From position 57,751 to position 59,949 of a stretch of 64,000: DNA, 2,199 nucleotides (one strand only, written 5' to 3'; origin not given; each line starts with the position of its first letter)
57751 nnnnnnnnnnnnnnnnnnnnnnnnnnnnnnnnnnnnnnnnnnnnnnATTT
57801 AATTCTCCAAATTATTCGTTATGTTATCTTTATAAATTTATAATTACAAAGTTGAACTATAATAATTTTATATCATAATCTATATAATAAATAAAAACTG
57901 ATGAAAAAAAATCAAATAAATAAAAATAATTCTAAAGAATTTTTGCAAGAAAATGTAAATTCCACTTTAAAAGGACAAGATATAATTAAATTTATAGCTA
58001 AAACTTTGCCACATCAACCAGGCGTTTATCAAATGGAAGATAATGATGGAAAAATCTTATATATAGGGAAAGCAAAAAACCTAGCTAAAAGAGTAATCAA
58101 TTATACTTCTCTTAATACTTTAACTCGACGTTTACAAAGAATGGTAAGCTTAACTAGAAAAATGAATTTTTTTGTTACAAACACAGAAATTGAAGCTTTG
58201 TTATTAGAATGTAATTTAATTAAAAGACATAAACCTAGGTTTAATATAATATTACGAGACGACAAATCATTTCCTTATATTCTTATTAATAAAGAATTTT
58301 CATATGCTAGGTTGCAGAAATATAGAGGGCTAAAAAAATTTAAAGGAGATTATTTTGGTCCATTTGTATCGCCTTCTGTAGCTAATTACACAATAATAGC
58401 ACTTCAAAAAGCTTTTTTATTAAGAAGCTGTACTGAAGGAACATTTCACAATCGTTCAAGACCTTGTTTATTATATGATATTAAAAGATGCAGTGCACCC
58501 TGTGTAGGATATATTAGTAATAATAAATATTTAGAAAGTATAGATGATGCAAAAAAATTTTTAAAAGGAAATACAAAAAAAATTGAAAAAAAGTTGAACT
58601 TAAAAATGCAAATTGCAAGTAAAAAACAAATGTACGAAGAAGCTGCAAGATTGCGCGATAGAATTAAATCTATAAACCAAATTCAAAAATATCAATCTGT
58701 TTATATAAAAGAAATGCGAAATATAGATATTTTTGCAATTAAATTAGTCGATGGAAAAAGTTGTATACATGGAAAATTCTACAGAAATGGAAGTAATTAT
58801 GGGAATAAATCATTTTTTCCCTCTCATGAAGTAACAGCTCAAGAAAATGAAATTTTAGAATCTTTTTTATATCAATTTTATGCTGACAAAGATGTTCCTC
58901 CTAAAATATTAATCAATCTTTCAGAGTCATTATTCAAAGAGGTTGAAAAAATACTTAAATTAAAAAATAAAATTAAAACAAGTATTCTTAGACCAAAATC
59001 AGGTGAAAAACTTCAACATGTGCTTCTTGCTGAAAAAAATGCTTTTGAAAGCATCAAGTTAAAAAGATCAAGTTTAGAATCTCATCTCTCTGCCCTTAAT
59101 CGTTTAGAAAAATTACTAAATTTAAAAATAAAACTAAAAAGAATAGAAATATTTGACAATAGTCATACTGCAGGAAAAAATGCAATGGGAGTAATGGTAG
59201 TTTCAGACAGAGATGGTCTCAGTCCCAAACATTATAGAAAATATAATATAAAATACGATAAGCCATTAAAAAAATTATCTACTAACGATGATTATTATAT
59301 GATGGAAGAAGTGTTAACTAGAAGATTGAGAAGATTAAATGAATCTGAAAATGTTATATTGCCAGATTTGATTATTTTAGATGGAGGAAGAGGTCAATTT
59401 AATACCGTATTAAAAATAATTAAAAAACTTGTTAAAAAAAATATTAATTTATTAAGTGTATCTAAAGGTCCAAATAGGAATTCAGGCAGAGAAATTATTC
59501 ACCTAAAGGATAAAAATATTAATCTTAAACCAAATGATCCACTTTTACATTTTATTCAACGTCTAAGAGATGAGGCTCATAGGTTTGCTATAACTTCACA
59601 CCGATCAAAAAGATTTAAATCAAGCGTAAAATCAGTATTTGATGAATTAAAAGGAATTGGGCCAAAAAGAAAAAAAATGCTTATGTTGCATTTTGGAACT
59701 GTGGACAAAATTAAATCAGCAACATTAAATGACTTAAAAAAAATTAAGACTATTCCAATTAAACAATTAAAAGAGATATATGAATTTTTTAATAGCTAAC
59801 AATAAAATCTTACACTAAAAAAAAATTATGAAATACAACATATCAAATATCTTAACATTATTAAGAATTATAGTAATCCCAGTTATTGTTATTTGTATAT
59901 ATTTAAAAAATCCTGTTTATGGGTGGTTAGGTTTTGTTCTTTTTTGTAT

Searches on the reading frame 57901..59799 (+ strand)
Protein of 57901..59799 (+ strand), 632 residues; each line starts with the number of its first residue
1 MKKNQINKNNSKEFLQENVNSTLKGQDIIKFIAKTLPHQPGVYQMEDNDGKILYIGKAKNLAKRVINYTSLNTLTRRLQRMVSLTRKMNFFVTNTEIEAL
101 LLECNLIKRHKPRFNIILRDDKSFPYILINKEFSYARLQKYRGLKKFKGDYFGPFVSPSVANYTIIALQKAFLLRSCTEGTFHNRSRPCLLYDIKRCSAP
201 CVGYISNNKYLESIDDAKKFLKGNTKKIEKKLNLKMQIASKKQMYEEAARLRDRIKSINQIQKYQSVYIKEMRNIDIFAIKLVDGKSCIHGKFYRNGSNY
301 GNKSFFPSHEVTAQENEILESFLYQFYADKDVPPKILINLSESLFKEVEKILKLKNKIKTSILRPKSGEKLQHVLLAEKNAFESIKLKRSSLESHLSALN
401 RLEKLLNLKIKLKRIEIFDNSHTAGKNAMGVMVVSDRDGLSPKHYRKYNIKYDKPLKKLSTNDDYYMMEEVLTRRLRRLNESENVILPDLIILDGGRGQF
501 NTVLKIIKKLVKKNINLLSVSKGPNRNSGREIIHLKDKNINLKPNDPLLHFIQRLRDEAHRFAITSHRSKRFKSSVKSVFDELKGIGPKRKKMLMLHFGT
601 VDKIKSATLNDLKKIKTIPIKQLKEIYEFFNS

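Call 9: search_protein_families(library=ncbifam, proteins=[window:57901-59799:+], max_evalue=0.00001)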
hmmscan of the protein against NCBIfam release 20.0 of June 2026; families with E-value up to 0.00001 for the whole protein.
window:57901-59799:+ (632 aa): 14 families
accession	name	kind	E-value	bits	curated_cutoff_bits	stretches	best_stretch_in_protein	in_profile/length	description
TIGR00194.1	uvrC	equivalog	6e-162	540.3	285.45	1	33-610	5-573/574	excinuclease ABC subunit UvrC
NF001824.0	PRK00558.1-5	equivalog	9.4e-123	410.9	451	1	33-629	11-643/652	excinuclease ABC subunit UvrC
NF011263.0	PRK14669.1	equivalog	1.5e-107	360.7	1108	1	34-615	8-589/624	excinuclease ABC subunit C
NF011262.0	PRK14668.1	equivalog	2.1e-103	346.6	544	1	28-621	5-568/577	excinuclease ABC subunit C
NF011260.0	PRK14666.1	equivalog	4e-100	336.5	649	2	34-339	7-314/698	excinuclease ABC subunit C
NF011261.0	PRK14667.1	equivalog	3.8e-98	329.4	818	1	31-626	9-561/567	excinuclease ABC subunit C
NF011264.0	PRK14670.1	equivalog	5.5e-76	256.1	1021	1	34-629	13-588/602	excinuclease ABC subunit C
NF011266.0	PRK14672.1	equivalog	5.1e-75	253.2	1504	2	30-344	12-320/691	excinuclease ABC subunit C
NF005906.0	PRK07883.1-4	equivalog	3.1e-57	194.2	495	1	31-279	207-453/563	DEDD exonuclease domain-containing protein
NF005907.0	PRK07883.1-5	equivalog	6.5e-48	163.5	454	1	25-258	216-451/584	DEDD exonuclease domain-containing protein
NF005905.0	PRK07883.1-3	equivalog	2.2e-35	122.3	508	1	22-262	209-447/581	DEDD exonuclease domain-containing protein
NF005904.0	PRK07883.1-2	equivalog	3.1e-33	114.9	969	1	30-259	223-453/584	DEDD exonuclease domain-containing protein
NF005903.0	PRK07883.1-1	equivalog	8.2e-22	77.4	1038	1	24-259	233-466/642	DEDD exonuclease domain-containing protein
NF007833.0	PRK10545.1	equivalog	3e-18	66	367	1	32-243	27-235/289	excinuclease Cho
